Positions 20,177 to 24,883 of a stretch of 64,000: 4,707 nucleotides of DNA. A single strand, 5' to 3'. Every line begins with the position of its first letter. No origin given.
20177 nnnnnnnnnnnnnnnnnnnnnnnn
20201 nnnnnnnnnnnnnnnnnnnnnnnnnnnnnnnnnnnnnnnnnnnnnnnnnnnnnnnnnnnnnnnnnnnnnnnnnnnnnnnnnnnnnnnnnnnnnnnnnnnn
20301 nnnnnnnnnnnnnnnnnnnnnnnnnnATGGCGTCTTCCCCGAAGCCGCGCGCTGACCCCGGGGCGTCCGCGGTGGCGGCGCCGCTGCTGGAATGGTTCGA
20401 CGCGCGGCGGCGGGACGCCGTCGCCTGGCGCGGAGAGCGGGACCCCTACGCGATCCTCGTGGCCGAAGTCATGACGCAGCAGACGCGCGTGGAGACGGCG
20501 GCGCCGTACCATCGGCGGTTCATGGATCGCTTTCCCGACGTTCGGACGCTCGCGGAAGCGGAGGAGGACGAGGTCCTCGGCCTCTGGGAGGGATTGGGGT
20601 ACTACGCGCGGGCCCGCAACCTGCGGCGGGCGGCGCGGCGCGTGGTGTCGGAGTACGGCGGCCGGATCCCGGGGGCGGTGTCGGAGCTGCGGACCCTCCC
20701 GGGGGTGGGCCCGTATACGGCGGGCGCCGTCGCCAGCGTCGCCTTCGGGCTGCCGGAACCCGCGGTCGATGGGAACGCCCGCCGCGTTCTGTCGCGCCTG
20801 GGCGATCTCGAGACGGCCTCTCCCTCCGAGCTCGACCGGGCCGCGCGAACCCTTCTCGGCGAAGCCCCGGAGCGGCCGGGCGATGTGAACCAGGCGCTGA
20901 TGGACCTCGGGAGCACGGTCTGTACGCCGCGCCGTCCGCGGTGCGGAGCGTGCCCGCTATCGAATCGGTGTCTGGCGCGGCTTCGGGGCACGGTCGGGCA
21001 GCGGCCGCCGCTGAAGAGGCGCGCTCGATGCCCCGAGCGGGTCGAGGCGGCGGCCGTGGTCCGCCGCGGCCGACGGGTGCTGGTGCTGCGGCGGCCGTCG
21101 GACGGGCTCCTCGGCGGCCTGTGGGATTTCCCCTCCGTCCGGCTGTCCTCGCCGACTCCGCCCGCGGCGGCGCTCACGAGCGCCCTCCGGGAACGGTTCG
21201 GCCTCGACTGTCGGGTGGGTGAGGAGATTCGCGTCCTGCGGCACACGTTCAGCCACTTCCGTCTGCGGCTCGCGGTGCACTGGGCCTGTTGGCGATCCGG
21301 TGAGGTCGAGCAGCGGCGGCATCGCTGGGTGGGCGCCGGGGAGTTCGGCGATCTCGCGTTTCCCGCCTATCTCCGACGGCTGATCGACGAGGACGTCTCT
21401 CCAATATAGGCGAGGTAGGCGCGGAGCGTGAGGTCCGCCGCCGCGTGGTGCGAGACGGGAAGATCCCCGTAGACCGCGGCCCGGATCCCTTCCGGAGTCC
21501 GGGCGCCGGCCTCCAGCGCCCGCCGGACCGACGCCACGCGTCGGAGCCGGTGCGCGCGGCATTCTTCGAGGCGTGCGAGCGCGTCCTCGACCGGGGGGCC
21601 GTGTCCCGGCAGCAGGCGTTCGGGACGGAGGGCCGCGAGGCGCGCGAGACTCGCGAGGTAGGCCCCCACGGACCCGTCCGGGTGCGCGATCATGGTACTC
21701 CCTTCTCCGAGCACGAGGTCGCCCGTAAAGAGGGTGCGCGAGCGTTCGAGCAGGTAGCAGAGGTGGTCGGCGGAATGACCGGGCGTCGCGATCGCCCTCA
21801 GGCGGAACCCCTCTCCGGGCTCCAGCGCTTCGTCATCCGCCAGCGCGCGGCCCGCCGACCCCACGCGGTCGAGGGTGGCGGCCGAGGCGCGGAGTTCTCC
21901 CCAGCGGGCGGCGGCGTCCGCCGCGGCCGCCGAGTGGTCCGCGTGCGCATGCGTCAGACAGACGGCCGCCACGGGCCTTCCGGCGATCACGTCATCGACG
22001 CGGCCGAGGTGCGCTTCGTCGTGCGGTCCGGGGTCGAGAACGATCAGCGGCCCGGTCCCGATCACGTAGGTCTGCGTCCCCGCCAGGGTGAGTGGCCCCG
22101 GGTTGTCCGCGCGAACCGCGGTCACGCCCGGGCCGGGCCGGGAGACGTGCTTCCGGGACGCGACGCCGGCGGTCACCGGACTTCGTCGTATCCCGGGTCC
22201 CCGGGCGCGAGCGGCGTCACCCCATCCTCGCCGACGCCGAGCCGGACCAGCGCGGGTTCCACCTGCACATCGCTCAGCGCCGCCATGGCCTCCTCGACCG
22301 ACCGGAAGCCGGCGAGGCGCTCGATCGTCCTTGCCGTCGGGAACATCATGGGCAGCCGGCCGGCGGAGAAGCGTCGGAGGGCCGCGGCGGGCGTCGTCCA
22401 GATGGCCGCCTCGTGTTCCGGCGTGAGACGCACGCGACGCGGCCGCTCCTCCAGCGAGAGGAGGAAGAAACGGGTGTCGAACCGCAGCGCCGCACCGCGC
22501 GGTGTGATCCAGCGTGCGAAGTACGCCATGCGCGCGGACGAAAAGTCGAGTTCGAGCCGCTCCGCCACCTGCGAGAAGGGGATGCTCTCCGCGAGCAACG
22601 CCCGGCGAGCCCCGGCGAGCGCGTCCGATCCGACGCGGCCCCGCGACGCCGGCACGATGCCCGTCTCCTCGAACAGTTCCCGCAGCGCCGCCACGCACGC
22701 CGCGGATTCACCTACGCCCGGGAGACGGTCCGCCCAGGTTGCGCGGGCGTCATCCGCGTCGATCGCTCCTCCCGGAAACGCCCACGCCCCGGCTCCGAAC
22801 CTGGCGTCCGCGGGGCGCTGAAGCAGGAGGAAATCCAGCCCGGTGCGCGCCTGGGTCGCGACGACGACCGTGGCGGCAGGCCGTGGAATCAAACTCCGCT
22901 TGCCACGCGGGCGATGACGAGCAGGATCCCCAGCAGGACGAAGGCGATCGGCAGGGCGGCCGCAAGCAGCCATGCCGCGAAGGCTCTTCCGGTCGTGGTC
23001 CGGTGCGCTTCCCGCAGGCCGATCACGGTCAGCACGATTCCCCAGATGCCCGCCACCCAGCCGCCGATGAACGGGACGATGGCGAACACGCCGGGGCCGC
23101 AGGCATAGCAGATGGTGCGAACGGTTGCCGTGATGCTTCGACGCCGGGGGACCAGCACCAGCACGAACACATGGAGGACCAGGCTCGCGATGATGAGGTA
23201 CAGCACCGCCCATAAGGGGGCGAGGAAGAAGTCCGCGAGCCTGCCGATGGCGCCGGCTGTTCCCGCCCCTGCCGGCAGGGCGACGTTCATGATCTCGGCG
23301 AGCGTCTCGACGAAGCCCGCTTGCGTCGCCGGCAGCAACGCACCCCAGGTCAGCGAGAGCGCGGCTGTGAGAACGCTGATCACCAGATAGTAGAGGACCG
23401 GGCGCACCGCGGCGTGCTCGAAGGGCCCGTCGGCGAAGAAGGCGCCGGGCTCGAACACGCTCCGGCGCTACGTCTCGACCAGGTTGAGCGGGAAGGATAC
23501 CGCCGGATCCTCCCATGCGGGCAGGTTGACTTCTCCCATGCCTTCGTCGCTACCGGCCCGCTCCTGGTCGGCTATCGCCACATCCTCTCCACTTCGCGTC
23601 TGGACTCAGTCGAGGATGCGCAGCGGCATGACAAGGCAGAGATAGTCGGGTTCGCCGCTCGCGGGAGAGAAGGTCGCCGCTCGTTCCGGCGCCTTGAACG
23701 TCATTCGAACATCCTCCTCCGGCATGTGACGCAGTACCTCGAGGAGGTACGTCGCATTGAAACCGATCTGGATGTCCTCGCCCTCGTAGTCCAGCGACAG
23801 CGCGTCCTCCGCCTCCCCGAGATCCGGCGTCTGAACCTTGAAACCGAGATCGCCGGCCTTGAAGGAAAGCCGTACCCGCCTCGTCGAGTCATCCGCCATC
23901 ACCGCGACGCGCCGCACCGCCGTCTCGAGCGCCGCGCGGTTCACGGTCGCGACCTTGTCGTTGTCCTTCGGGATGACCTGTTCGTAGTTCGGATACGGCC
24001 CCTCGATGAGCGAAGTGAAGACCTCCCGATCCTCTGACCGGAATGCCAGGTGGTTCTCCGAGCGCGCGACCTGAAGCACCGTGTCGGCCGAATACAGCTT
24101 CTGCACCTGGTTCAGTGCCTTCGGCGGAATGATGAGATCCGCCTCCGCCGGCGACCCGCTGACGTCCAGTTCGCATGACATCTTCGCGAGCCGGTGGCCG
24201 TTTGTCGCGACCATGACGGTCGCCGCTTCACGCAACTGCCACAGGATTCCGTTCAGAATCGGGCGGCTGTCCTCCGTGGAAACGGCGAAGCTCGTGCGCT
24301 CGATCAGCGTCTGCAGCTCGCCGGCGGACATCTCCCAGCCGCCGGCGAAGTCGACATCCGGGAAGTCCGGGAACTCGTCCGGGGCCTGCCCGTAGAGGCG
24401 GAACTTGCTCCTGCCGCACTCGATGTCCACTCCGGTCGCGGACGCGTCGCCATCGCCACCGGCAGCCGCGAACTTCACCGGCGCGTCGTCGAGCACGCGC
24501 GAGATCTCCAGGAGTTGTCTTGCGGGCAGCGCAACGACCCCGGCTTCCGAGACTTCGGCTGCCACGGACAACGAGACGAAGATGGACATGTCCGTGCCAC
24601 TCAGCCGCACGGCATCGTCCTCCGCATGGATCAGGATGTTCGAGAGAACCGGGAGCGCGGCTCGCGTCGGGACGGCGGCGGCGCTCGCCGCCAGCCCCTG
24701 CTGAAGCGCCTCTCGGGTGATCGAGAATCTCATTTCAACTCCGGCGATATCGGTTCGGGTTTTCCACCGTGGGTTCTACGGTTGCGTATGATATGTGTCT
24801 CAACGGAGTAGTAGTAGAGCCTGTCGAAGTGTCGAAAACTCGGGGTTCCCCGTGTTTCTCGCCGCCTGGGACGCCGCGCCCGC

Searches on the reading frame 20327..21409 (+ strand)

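Call 65: search_protein_families(library=pfam, proteins=[window:20327-21409:+], max_evalue=0.00001)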
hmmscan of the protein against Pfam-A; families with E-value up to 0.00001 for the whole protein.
window:20327-21409:+ (360 aa): 3 families
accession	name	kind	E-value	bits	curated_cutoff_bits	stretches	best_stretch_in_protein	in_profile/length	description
PF14815.12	NUDIX_4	-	3.6e-22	78.7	35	1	242-354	2-112/113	NUDIX domain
PF00730.31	HhH-GPD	-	8.8e-21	74.7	26.2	1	45-176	1-105/108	HhH-GPD superfamily base excision DNA repair protein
PF00633.29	HHH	-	2.6e-07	30.6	24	1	110-137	2-29/30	Helix-hairpin-helix motif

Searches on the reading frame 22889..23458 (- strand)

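Call 65: search_protein_families(library=pfam, proteins=[window:22889-23458:-], max_evalue=0.00001)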
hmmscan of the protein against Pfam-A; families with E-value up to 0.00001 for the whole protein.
window:22889-23458:- (189 aa): 1 family
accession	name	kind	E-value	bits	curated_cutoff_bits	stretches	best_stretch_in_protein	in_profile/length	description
PF04893.22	Yip1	-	3.6e-10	40.4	28.6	1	1-177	4-171/173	Yip1 domain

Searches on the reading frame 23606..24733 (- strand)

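Call 65: search_protein_families(library=pfam, proteins=[window:23606-24733:-], max_evalue=0.00001)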
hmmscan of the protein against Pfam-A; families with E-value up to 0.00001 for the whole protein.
window:23606-24733:- (375 aa): 3 families
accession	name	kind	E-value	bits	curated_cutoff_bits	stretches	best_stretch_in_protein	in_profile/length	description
PF02767.21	DNA_pol3_beta_2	-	2.6e-31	108.7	27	1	137-249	4-116/116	DNA polymerase III beta subunit, central domain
PF00712.24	DNA_pol3_beta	-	7.3e-31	107.3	24.4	1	1-124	1-119/120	DNA polymerase III beta subunit, N-terminal domain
PF02768.20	DNA_pol3_beta_3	-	6.5e-28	97.4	27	1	252-370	2-119/121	DNA polymerase III beta subunit, C-terminal domain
